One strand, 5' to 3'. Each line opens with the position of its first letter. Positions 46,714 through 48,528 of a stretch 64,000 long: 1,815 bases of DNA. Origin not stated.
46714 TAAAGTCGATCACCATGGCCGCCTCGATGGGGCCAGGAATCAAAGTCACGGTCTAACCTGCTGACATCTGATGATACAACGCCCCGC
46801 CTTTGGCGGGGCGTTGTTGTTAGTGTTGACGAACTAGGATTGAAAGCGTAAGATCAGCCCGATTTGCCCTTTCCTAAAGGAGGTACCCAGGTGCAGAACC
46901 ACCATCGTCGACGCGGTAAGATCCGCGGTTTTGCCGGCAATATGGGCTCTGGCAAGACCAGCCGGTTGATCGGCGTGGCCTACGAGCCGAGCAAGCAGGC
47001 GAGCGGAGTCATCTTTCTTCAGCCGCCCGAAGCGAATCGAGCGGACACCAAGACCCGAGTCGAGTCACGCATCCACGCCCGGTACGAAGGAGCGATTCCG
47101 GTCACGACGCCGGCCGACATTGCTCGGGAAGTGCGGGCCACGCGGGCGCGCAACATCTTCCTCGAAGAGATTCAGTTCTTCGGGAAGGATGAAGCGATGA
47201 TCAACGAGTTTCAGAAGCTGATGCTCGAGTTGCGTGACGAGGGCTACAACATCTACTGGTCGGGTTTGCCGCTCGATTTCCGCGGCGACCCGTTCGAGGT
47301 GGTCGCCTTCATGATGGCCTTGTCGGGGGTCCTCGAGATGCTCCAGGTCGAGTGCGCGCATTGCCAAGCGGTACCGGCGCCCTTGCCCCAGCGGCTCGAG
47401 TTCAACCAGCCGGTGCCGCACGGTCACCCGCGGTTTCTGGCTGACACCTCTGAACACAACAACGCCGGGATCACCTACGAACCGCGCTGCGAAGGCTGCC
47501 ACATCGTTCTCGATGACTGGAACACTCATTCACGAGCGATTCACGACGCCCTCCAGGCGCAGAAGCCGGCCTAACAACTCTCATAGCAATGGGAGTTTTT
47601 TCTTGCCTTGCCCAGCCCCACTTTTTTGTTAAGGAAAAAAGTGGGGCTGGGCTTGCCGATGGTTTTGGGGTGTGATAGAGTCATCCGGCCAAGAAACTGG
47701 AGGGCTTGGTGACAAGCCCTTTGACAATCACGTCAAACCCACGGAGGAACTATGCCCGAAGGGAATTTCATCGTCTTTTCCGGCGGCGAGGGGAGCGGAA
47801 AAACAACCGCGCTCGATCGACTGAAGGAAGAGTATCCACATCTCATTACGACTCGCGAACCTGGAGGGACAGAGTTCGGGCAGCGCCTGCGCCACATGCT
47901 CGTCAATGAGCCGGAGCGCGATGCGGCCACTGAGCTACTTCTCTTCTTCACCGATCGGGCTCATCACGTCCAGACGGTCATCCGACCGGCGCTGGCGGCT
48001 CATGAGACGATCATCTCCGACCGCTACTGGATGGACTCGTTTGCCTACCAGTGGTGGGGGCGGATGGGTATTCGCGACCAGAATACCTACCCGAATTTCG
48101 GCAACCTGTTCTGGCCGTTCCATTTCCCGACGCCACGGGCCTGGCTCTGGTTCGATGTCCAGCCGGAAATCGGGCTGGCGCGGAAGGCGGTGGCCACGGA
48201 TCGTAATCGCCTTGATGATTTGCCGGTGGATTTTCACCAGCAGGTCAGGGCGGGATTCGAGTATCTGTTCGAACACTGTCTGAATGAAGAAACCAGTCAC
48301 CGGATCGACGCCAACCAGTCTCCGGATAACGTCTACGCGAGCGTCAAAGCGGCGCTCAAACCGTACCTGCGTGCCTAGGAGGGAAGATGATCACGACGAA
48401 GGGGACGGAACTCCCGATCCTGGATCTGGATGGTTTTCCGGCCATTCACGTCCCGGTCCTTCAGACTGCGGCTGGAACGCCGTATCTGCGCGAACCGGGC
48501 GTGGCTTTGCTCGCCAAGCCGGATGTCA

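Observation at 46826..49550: High-GC thymidylate-synthesis island (tdk-tmk-thyX plus a small Cys protein) with a 17-bp hairpin and a TTGAC palindrome in the tmk leader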

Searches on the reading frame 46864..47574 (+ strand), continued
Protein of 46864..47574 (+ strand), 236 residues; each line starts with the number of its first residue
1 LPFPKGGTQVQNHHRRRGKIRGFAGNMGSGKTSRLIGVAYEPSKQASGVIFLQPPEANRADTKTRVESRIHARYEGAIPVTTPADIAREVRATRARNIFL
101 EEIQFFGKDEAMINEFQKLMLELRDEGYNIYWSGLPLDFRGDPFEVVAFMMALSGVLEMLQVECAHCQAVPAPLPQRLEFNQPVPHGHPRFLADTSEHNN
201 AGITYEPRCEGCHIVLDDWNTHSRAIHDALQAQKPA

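Call 92: find_encoding_contigs(protein=P0135, flank=5000, max_places=4)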
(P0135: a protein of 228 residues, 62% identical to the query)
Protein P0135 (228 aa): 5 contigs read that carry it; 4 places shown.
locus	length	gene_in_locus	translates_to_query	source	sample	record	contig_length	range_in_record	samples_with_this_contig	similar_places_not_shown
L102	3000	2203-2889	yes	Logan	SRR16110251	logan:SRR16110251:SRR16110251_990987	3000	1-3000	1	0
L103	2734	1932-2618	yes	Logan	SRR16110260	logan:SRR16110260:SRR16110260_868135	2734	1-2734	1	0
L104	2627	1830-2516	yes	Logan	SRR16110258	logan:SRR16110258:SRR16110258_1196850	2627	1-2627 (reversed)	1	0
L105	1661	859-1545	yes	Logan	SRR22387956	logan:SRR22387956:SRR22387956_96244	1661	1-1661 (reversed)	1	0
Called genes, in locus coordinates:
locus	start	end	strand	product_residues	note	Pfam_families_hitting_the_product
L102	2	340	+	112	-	?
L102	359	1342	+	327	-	PF18920:DUF5671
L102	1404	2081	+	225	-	PF00687:Ribosomal_L1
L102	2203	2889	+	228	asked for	PF00265:TK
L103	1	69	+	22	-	?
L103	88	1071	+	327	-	PF18920:DUF5671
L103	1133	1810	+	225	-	PF00687:Ribosomal_L1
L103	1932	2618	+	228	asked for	PF00265:TK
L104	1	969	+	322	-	?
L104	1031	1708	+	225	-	PF00687:Ribosomal_L1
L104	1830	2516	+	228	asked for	PF00265:TK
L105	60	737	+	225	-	PF00687:Ribosomal_L1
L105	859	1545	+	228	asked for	PF00265:TK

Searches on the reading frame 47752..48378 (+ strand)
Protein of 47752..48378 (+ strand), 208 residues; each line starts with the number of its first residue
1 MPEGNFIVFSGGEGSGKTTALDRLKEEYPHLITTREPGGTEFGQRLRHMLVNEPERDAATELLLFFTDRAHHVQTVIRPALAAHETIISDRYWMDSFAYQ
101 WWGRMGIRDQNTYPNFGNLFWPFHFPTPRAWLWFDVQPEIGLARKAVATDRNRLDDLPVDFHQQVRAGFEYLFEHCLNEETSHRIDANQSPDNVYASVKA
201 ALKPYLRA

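Call 4: search_protein_families(library=pfam, proteins=[window:47752-48378:+], max_evalue=0.01)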
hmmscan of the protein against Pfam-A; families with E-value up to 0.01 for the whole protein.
window:47752-48378:+ (208 aa): 4 families
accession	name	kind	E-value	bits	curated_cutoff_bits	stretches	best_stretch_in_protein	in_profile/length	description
PF02223.23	Thymidylate_kin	-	1.3e-28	100.4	27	1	10-196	2-183/185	Thymidylate kinase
PF13521.12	AAA_28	-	7.4e-07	30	27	1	7-100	2-90/164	AAA domain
PF13401.12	AAA_22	-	0.00032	21.5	27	1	5-67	6-65/130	AAA domain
PF13207.12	AAA_17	-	0.0028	18.4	27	0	11-29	2-20/136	AAA domain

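Call 5: search_protein_families(library=phrogs, proteins=[window:47752-48378:+], max_evalue=0.01)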
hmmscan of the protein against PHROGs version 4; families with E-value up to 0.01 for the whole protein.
window:47752-48378:+ (208 aa): 3 families
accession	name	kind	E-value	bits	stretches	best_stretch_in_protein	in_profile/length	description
phrog_761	-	other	8.4e-29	102.3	1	3-204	18-213/362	thymidylate kinase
phrog_16057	-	other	1.5e-19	71.4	1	3-191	4-195/363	thymidylate kinase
phrog_1815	-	other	0.0015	19.8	1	5-37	4-40/197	guanylate kinase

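Call 31: search_protein_families(library=pfam, proteins=[L007:2329-3078:+], max_evalue=10)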
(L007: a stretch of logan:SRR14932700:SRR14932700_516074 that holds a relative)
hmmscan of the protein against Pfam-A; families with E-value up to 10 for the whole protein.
L007:2329-3078:+ (250 aa): 4 families
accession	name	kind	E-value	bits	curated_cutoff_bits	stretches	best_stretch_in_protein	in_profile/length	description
PF02511.20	Thy1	-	8.8e-16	58.7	24.8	1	38-247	15-163/191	Thymidylate synthase complementing protein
PF01399.33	PCI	-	0.051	14.2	22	1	92-122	51-81/84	PCI domain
PF20483.3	Flavi_NS5_thumb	-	0.21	11.9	25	1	63-101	23-62/164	Flavivirus RNA-directed RNA polymerase, thumb domain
PF18249.6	Ca_bind_SSO6904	-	0.28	12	25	1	92-128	19-55/90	Calcium binding protein SSO6904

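Call 40: search_protein_families(library=ncbifam, proteins=[window:47752-48378:+], max_evalue=0.01)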
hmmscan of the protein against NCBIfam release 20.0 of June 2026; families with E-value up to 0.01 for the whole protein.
window:47752-48378:+ (208 aa): 2 families
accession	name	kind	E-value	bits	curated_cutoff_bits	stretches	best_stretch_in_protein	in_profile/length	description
TIGR00041.1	DTMP_kinase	equivalog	1.4e-34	119.6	83.25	1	1-196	1-194/196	dTMP kinase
NF005923.0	PRK07933.1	equivalog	0.0066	15.8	193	0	56-153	61-160/213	dTMP kinase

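Call 50: search_dna_similar(query=window:47752-48378:+, collection=phages, mode=protein, max_rows=8)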
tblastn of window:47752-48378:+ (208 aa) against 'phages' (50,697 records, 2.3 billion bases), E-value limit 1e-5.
Records with a match: 215; places in all: 215; records where one place covers at least 80% of the query: 134.
Best place of each record, by identity: <60% 215.
By first word of the organism name: Pseudomonas 83; Vibrio 46; Erwinia 16; Serratia 11; Nodularia 9; Haloarcula 8; Listeria 6; Klebsiella 5; Bacteriophage 4; Anabaena 3; and 15 more.
By host as written in the record: Pseudomonas aeruginosa 32; - 23; Vibrio parahaemolyticus 14; Erwinia amylovora 13; Pseudomonas aeruginosa PAO1 10; Listeria monocytogenes 6; Pseudomonas sp. 5; Haloarcula californiae 5; and 68 more.
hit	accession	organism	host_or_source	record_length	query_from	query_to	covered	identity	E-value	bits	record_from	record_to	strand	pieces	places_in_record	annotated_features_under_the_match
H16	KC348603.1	Streptococcus phage phiD12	Streptococcus suis D12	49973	1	203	98%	36.3%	1e-27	114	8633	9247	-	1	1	putative thymidylate kinase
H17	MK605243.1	Nodularia phage vB_NspS-kac65v161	Nodularia spumigena KAC65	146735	1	202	97%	35.6%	2e-24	105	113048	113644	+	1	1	dTMP kinase | hypothetical protein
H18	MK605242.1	Nodularia phage vB_NspS-kac65v151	Nodularia spumigena KAC65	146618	1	202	97%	35.6%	3e-24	105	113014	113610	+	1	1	dTMP kinase | hypothetical protein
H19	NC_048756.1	Nodularia phage vB_NspS-kac65v151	Nodularia spumigena KAC65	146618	1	202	97%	35.6%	3e-24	105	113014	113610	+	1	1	thymidylate kinase | hypothetical protein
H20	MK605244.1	Nodularia phage vB_NspS-kac65v162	Nodularia spumigena KAC65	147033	1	202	97%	35.6%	3e-24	105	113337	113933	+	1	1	dTMP kinase | hypothetical protein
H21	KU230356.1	Nodularia phage vB_NpeS-2AV2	Nodularia sp. AV2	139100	1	202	97%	35.2%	7e-24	103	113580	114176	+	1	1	thymidylate kinase | hypothetical protein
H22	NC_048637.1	Nodularia phage vB_NpeS-2AV2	Nodularia sp. AV2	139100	1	202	97%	35.2%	7e-24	103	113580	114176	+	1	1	thymidylate kinase | hypothetical protein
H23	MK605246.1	Nodularia phage vB_NspS-kac68v162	Nodularia spumigena kac68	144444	1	202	97%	35.2%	7e-24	103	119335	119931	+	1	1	dTMP kinase | hypothetical protein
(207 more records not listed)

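Call 83: search_protein_families(library=padloc, proteins=[window:47752-48378:+], max_evalue=0.01)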
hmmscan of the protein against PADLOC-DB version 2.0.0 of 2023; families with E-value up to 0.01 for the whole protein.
window:47752-48378:+ (208 aa): 2 families
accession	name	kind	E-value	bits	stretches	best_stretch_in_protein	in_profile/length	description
PDLC04690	PDC-M51B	-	2.1e-07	28.8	1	5-100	3-94/191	-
PDLC02911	VakA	-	0.0014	17.3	1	5-31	3-29/163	-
